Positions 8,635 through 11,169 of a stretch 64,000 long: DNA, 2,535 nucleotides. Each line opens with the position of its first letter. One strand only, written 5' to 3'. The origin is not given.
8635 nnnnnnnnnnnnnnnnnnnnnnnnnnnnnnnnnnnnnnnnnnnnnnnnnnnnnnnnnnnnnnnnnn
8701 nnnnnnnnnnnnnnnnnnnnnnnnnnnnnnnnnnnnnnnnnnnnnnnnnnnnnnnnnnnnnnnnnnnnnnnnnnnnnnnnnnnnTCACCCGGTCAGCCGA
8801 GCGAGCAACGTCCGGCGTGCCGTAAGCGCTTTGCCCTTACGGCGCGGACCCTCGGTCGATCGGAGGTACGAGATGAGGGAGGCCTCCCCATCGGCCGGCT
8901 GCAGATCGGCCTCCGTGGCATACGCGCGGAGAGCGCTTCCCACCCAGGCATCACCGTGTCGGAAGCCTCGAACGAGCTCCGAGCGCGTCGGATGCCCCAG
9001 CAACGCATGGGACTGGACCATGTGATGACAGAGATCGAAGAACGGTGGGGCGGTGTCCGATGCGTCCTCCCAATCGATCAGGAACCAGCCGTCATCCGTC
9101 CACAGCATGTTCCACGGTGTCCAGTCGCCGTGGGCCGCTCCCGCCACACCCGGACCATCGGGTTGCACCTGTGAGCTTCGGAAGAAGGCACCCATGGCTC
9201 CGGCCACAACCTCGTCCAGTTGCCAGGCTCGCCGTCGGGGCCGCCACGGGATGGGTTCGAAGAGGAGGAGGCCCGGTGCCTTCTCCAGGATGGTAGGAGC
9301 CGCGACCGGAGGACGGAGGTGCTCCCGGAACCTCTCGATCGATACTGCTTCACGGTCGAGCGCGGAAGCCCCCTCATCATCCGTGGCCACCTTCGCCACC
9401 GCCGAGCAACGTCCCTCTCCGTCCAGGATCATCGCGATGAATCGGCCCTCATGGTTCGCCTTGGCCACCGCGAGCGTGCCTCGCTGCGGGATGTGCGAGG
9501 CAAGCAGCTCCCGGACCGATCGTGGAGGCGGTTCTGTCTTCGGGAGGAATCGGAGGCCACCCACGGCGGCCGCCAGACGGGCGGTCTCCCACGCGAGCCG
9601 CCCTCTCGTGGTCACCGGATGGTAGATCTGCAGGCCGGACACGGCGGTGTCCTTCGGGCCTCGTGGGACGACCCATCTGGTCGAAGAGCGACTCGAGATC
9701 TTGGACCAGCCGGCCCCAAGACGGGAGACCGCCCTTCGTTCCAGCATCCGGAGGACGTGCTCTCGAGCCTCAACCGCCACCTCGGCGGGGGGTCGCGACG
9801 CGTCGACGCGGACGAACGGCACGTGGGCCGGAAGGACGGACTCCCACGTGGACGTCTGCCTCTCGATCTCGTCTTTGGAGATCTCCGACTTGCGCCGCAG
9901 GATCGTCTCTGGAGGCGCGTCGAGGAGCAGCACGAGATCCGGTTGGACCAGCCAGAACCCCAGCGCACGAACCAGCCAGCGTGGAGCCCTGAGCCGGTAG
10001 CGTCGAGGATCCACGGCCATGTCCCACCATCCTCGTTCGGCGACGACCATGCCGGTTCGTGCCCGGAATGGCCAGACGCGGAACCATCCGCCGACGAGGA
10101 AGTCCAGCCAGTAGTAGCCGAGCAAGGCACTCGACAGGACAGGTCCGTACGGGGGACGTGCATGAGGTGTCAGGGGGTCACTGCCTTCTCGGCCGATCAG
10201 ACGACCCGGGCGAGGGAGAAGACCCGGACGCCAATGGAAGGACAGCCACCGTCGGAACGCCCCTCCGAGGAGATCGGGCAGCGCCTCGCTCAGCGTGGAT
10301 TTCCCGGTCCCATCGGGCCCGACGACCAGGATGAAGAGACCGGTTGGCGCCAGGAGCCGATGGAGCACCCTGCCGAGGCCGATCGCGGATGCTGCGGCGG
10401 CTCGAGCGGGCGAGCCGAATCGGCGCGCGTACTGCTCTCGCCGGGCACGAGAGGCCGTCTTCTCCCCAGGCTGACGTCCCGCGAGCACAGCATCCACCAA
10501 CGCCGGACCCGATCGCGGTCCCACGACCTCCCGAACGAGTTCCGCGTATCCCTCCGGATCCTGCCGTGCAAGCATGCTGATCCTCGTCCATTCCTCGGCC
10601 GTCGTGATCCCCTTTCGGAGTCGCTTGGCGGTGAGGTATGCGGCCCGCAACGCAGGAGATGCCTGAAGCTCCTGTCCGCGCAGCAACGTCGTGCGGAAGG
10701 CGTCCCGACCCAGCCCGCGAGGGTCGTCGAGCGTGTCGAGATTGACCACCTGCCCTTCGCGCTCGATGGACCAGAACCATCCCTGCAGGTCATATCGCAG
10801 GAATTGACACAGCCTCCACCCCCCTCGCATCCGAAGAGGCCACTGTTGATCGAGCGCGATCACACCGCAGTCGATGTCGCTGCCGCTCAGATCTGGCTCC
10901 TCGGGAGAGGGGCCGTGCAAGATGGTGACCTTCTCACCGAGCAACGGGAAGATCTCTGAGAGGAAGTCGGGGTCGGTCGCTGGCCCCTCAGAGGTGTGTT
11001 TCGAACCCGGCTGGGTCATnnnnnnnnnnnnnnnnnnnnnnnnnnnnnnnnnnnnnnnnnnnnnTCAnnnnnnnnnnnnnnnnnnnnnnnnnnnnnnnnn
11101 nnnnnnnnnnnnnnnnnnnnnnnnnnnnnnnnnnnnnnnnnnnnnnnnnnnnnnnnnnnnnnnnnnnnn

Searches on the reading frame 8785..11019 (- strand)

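Call 41: search_protein_families(library=pfam, proteins=[window:8785-11019:-], max_evalue=0.001)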
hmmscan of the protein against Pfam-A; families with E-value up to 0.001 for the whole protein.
window:8785-11019:- (744 aa): 3 families
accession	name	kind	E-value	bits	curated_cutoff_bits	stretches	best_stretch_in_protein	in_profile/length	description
PF01636.29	APH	-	5e-06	26.9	23.2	1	627-697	169-236/239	Phosphotransferase enzyme family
PF13191.12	AAA_16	-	0.0006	20.8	32.6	0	217-254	14-51/167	AAA ATPase domain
PF19974.5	TCAD9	-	0.00065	19.4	40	1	596-664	267-335/429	Ternary complex associated domain 9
